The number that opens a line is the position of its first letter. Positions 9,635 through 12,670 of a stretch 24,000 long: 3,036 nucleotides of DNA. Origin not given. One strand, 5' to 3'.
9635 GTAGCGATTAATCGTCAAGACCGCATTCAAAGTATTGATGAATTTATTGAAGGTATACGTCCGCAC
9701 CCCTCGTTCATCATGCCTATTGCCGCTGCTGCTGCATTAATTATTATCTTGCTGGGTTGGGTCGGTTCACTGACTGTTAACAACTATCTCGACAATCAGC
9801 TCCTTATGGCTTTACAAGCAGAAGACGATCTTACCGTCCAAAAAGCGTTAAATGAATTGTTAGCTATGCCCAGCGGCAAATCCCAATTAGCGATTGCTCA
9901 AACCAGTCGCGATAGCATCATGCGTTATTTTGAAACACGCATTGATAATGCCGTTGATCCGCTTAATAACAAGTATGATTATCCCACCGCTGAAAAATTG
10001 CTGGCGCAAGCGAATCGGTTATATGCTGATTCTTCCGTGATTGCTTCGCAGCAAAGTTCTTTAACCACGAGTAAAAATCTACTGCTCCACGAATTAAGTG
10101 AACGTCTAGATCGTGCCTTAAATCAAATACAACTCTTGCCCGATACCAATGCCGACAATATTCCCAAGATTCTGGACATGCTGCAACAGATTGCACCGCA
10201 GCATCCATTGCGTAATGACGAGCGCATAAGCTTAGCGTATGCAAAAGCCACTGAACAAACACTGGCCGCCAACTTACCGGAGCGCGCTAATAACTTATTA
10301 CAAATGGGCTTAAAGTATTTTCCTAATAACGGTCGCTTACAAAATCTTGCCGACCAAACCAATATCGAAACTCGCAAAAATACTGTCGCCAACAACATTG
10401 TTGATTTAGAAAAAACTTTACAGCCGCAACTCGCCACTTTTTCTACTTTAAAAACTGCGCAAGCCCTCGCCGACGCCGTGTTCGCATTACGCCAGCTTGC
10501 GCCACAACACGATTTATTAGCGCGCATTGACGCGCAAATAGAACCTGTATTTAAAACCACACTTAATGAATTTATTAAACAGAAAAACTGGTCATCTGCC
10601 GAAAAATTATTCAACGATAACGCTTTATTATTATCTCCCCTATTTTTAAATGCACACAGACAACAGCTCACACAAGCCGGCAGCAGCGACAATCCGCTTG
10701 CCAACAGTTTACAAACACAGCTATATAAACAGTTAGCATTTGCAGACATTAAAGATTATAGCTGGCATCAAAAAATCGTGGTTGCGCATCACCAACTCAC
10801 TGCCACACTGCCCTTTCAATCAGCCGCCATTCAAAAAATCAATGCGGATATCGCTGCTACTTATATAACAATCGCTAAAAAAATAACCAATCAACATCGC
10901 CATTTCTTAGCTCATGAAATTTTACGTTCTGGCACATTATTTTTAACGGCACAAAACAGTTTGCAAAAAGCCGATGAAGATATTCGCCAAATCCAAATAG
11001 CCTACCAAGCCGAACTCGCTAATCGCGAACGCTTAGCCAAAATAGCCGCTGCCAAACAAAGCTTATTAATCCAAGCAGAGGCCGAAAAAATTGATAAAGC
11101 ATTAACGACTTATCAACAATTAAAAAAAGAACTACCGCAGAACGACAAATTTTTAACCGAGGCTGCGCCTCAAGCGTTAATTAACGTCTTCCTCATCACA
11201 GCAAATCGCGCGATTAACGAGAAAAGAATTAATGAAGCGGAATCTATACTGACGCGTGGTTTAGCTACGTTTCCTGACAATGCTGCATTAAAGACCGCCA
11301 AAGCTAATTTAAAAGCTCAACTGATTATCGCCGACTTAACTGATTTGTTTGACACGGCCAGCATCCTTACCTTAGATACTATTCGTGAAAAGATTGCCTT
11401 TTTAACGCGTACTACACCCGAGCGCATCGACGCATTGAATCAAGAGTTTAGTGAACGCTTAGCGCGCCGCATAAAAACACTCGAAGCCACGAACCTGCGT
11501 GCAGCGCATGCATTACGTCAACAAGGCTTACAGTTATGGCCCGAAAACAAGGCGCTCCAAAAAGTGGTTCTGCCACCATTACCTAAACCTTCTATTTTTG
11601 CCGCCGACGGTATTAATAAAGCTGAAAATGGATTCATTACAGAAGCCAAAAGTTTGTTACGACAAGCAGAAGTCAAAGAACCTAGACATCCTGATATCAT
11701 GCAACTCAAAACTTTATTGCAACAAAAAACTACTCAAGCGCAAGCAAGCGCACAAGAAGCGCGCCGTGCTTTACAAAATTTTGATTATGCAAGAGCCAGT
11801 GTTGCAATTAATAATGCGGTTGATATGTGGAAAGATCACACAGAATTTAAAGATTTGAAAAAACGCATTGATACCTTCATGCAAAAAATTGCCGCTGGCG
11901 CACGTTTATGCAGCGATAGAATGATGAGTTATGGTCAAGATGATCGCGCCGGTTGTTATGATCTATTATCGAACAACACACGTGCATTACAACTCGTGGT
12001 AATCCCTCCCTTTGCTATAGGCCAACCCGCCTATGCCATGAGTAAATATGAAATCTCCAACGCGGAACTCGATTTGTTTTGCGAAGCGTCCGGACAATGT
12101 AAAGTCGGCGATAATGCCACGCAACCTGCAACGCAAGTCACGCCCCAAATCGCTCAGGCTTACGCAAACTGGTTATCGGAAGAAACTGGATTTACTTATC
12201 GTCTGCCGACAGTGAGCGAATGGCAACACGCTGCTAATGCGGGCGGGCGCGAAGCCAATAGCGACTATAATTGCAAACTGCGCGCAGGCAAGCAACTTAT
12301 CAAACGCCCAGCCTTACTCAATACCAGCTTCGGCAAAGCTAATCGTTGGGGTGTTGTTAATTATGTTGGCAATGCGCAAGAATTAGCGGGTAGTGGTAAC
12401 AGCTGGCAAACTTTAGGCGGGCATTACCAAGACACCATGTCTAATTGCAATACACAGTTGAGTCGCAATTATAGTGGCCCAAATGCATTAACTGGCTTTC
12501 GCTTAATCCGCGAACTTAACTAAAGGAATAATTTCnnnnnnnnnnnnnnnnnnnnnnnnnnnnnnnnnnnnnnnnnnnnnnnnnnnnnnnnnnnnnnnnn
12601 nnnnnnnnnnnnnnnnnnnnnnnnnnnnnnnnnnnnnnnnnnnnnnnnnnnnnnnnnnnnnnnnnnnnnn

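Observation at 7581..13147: Three-gene PP2C / giant sensor kinase / small bitopic protein operon of unknown input and output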

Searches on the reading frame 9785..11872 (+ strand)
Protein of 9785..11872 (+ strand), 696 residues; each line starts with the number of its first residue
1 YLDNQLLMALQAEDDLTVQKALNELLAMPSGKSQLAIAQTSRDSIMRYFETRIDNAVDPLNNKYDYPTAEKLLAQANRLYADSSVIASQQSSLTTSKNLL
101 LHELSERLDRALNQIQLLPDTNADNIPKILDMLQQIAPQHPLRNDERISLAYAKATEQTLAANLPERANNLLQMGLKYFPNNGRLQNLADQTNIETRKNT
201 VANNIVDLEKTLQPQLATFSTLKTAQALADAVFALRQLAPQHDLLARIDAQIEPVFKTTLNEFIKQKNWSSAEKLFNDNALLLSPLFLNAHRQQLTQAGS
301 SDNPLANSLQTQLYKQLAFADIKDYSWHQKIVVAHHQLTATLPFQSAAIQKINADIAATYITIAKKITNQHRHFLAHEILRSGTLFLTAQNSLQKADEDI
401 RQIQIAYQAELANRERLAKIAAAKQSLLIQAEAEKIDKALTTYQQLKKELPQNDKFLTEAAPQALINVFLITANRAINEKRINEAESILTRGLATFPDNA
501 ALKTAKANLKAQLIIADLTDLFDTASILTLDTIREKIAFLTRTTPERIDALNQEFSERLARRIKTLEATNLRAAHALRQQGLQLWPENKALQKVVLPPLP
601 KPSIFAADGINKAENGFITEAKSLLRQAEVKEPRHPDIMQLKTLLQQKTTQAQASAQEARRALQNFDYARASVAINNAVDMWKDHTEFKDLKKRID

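Call 80: predict_structure(alignment_id=A5)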
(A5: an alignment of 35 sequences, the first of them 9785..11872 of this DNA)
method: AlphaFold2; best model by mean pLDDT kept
length: 696 residues; sequences in the alignment: 35
mean_pLDDT: 89.4   pTM: 0.71
mean pLDDT of the five models: 89.4, 88.7, 86.9, 86.3, 85.9
residues with pLDDT >= 90: 416; 70-90: 263; 50-70: 17; < 50: 0
segments of 3 or more residues with pLDDT < 50: none
pLDDT, mean of each block of 10 residues (from residue 1): 80 86 86 85 90 91 91 91 88 92 95 93 90 92 94 94 90 94 91 82 90 87 88 87 91 92 89 87 85 81 69 71 69 81 78 88 91 90 82 93 93 92 96 96 96 96 97 92 95 97 95 93 90 93 91 94 90 91 92 86 84 93 92 82 93 95 94 95 95 90
secondary structure, 60 per line:
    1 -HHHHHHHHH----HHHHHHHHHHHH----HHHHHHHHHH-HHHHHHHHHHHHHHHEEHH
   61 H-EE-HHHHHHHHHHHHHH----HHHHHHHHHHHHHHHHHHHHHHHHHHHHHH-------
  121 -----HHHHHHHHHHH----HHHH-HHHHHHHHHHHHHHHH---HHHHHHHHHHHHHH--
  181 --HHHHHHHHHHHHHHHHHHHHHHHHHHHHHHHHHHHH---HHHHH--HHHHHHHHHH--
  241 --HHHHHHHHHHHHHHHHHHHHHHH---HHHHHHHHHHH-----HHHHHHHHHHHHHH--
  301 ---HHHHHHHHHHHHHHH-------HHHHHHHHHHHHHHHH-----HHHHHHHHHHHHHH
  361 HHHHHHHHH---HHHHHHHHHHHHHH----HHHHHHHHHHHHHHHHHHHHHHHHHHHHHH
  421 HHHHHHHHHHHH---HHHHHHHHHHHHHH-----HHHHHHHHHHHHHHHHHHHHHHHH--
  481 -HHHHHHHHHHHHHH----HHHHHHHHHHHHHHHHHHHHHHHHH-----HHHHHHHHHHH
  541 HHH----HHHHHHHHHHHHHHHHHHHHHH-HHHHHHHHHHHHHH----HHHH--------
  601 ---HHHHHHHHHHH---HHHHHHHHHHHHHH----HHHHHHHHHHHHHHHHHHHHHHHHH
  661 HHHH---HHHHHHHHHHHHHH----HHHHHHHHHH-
elements in order (helices of 4 or more, strands of 3 or more residues): H2-10 H15-26 H31-40 H42-56 H66-79 H84-113 H126-136 H141-144 H146-161 H165-178 H183-218 H222-226 H229-238 H243-265 H269-279 H285-298 H304-318 H326-341 H347-369 H373-386 H391-432 H436-449 H455-478 H482-495 H500-524 H530-543 H548-569 H571-584 H589-592 H604-614 H618-631 H636-664 H668-681 H686-695

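Call 82: fold_search(model_id=the predicted structure, library=pdb)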
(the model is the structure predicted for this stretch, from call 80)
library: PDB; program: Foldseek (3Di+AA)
matches with E <= 10: 1115; with E <= 0.001: 29
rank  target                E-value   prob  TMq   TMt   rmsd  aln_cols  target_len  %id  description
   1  9rtt_Q                5.9e-06  1.00  0.11  0.09  43.6       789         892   12  Activated Elongation Complex with IWS1 and ELOF1 (released 2025-09-03)
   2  9hvq_Q                1.7e-05  1.00  0.11  0.09  42.3       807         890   11  Structure of the transcribing Pol II-DSIF-PAF-SPT6-RECQL5 complex (released 2025-07-16)
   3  8fgw_D                4.8e-05  0.99  0.09  0.06  43.4       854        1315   12  Human IFT-A complex structures provide molecular insights into ciliary transport (released 2023-02-22)
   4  5o9z_G                6.7e-05  1.00  0.10  0.09  41.3       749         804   12  Cryo-EM structure of a pre-catalytic human spliceosome primed for activation (B complex) (released 2017-08-16)
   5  4buj_B                7.2e-05  0.99  0.10  0.07  48.8       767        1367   11  Crystal structure of the S. cerevisiae Ski2-3-8 complex (released 2013-08-28)
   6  6bq1_B                9.3e-05  0.99  0.10  0.10  46.7       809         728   14  Human PI4KIIIa lipid kinase complex (released 2017-12-13)
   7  7dkh_I                9.7e-05  0.99  0.11  0.09  41.2       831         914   12  Crystal structure of the Ctr9/Paf1/Cdc73/Rtf1 quaternary complex (released 2021-11-24)
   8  8qxd_N                1.4e-04  0.98  0.09  0.09  47.7       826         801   12  Cryo-EM structure of the cross-exon pre-B complex (released 2024-05-22)
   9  5dse_C                1.6e-04  0.99  0.10  0.10  46.6       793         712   13  Crystal Structure of the TTC7B/Hyccin Complex (released 2015-12-02)
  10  9hmf_K                1.7e-04  0.99  0.09  0.09  44.1       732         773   12  Periplasmic scaffold of the Campylobacter jejuni flagellar motor (alpha carbon trace) (released 2024-12-25)
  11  7qds_B                1.9e-04  0.97  0.10  0.07  45.7       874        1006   13  Apo human SKI complex in the open state (released 2022-02-02)
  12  4buj_F                2.2e-04  0.97  0.10  0.06  48.5       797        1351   11  Crystal structure of the S. cerevisiae Ski2-3-8 complex (released 2013-08-28)
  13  6c9m_C                2.4e-04  0.95  0.10  0.09  39.6       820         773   11  The Human NatA (Naa10/Naa15) amino-terminal acetyltransferase complex (released 2018-06-06)
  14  8j8p_C                3.2e-04  0.97  0.11  0.09  45.3       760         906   12  Structure of the four-component Paf1 complex from Saccharomyces eubayanus (released 2023-05-24)
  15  8dtg_A                3.4e-04  1.00  0.13  0.11  31.2       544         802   12  Cryo-EM structure of Arabidopsis SPY alternative conformation 1 (released 2023-03-08)
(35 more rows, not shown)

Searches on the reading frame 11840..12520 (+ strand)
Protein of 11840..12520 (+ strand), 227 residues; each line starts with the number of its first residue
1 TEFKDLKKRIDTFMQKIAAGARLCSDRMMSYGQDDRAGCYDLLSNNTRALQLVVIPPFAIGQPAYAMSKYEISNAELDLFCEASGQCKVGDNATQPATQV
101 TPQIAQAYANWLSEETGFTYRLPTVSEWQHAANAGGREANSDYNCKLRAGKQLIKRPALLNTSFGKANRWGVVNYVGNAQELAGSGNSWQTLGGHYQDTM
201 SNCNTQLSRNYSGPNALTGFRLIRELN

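Call 52: search_solved_structures(query=A4, max_evalue=0.01, show_alignments=3)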
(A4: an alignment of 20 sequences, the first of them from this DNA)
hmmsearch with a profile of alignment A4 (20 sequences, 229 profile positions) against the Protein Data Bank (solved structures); distinct sequences matched with E-value up to 0.01: 24.
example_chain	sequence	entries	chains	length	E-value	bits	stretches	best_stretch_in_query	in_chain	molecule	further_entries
7spq_A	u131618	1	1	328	1.9e-14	56.8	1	56-141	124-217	Serine/threonine kinase ToxD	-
5hha_A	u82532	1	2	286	3.4e-14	56.1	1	61-186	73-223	PvdO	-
5aoh_A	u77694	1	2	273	2.4e-07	33.6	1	120-228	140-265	Spore coat protein CotH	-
9myj_B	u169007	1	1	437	4.6e-07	32.7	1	92-187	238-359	Lipoprotein, putative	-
9p6h_B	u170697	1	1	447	5.1e-07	32.6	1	92-187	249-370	Lipoprotein, putative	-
9mzu_A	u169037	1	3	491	7.9e-07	31.9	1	92-187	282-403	PorK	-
9ots_A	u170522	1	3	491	7.9e-07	31.9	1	92-187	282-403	Por secretion system protein porK/gldK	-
1y4j_A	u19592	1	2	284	3.2e-05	26.7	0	94-187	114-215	Sulfatase modifying factor 2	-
8vig_A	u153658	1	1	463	5.1e-05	26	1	99-149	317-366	Sulfoxide synthase EgtB-IV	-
2afy_X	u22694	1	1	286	5.1e-05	26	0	56-90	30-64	Sulfatase modifying factor 1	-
5nxl_A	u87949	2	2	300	0.00013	24.6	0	92-185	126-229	Non-specific serine/threonine protein kinase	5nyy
6muj_A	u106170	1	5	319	0.00014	24.6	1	91-185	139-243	Formylglycine-generating enzyme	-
6s07_A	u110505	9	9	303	0.00014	24.6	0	92-185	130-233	Formylglycine-generating enzyme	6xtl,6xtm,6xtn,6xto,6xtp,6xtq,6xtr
2q17_A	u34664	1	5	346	0.00021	24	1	91-185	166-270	formylglycine generating enzyme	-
7ml6_A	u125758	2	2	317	0.00034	23.3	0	90-134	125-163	CalU17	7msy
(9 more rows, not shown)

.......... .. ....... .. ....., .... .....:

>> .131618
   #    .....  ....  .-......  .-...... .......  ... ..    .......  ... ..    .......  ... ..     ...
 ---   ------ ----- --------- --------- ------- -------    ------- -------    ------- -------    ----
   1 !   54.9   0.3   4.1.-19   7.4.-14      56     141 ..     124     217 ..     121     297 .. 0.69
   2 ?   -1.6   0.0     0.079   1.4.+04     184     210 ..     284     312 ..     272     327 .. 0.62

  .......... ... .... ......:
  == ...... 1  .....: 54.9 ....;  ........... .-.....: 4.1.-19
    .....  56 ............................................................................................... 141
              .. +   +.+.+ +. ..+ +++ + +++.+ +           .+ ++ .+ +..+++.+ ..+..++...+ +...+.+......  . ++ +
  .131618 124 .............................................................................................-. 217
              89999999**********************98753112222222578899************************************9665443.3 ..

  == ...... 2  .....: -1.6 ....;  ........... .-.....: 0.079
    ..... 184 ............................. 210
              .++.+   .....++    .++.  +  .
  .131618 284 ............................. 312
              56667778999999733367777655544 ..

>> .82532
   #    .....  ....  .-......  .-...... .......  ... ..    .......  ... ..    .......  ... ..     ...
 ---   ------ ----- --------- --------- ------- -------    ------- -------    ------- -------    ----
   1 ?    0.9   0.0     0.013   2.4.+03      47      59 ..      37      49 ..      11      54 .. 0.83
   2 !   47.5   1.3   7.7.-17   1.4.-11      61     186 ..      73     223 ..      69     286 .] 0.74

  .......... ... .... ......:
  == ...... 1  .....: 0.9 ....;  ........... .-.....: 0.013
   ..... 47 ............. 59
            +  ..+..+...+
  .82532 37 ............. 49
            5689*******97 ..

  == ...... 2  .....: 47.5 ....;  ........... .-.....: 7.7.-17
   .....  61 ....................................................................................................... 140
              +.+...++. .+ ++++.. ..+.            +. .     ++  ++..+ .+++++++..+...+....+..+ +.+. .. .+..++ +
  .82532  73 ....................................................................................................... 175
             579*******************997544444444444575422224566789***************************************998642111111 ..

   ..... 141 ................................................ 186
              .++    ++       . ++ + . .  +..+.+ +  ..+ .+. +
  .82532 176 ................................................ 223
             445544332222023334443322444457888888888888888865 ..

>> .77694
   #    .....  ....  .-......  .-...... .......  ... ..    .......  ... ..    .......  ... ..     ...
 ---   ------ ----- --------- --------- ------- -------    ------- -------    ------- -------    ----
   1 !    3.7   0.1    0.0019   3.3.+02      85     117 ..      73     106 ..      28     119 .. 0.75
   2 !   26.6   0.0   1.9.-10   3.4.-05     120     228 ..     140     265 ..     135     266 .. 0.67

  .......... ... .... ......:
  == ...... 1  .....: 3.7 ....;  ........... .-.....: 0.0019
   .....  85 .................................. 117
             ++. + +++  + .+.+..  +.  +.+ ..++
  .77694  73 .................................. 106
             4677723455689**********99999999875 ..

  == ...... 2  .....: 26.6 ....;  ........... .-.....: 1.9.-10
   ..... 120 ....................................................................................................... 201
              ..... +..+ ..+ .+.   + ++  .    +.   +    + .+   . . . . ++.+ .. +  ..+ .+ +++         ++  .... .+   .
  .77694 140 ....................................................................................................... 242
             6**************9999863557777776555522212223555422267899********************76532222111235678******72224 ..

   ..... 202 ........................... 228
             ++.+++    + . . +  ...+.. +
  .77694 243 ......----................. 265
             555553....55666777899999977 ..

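Call 57: predict_structure(alignment_id=A4)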
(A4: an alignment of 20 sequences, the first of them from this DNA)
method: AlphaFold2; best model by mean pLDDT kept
length: 227 residues; sequences in the alignment: 20
mean_pLDDT: 78.9   pTM: 0.81
mean pLDDT of the five models: 78.9, 77.8, 76.8, 76.5, 72.4
residues with pLDDT >= 90: 60; 70-90: 110; 50-70: 40; < 50: 17
segments of 3 or more residues with pLDDT < 50: 137-139, 151-153, 155-162
pLDDT, mean of each block of 10 residues (from residue 1): 79 83 83 73 86 88 89 91 89 81 94 93 91 61 55 46 63 69 88 71 71 82 90
secondary structure, 60 per line:
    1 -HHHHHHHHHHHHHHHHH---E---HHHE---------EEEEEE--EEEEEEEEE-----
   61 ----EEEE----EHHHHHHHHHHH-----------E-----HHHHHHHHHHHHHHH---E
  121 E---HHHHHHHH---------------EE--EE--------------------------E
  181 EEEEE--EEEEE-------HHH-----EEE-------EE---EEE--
elements in order: H2-18 E39-44 E47-55 E65-68 H74-84 H102-116 H125-132 E180-185 E188-192 E208-210 E223-225

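Call 60: fold_search(model_id=the predicted structure, library=pdb)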
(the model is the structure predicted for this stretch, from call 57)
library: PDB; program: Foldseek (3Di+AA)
matches with E <= 10: 113; with E <= 0.001: 52
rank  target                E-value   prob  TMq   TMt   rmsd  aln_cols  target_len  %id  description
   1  5hha_A                8.6e-09  1.00  0.60  0.53   7.0       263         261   20  Structure of PvdO from Pseudomonas aeruginosa (released 2017-01-18)
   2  5hha_B                1.8e-08  1.00  0.60  0.51   7.0       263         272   20  Structure of PvdO from Pseudomonas aeruginosa (released 2017-01-18)
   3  7spq                  1.3e-07  1.00  0.51  0.38   6.2       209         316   24  Crystal structure of Burkholderia glumae toxoflavin biosynthesis protein ToxD (released 2023-05-10)
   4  1y1h_X                2.0e-07  1.00  0.53  0.44   5.4       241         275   20  human formylglycine generating enzyme, oxidised Cys refined as hydroperoxide (released 2005-05-31)
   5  2q17_E                3.1e-07  1.00  0.51  0.41   7.4       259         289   19  Formylglycine Generating Enzyme from Streptomyces coelicolor (released 2008-04-01)
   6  2aft_X                3.5e-07  1.00  0.53  0.44   5.6       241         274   20  Formylglycine generating enzyme C336S mutant (released 2005-12-13)
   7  5ssx_A                4.0e-07  1.00  0.52  0.43   5.7       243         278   18  Crystal Structure human formylglycine generating enzyme E130D mutant (released 2023-08-23)
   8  2afy_X                4.8e-07  1.00  0.51  0.43   5.7       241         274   19  Formylglycine generating enzyme C341S mutant (released 2005-12-13)
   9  1y1e                  5.7e-07  1.00  0.52  0.44   5.6       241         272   20  human formylglycine generating enzyme (released 2005-05-31)
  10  1y1j_X                5.7e-07  1.00  0.52  0.44   5.7       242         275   19  human formylglycine generating enzyme, sulfonic acid/desulfurated form (released 2005-05-31)
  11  5nxl                  6.5e-07  1.00  0.55  0.45   4.8       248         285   18  Formylglycine generating enzyme from T. curvata in complex with Ag(I) (released 2017-06-07)
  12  1y1g_X                6.5e-07  1.00  0.52  0.43   5.8       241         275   20  Human formylglycine generating enzyme, double sulfonic acid form (released 2005-05-31)
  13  5nyy                  6.9e-07  1.00  0.52  0.43   5.1       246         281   20  Formylglycine generating enzyme from T. curvata in complex with Cd(II) (released 2017-06-07)
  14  2q17_D                6.9e-07  1.00  0.51  0.41   6.4       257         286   19  Formylglycine Generating Enzyme from Streptomyces coelicolor (released 2008-04-01)
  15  5aoh_B                6.9e-07  1.00  0.52  0.46   8.9       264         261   20  Crystal Structure of CarF (released 2017-01-25)
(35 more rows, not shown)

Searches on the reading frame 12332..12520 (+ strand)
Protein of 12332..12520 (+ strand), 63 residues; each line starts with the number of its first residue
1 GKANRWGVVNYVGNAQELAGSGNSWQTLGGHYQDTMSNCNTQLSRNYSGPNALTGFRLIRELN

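Call 59: search_solved_structures(query=window:12332-12520:+, max_evalue=10, show_alignments=5)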
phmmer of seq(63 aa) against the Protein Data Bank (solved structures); distinct sequences matched with E-value up to 10: 1.
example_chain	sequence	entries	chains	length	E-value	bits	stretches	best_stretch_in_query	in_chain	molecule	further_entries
1gba_A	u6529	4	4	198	4.5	11.5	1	19-52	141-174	ALPHA-LYTIC PROTEASE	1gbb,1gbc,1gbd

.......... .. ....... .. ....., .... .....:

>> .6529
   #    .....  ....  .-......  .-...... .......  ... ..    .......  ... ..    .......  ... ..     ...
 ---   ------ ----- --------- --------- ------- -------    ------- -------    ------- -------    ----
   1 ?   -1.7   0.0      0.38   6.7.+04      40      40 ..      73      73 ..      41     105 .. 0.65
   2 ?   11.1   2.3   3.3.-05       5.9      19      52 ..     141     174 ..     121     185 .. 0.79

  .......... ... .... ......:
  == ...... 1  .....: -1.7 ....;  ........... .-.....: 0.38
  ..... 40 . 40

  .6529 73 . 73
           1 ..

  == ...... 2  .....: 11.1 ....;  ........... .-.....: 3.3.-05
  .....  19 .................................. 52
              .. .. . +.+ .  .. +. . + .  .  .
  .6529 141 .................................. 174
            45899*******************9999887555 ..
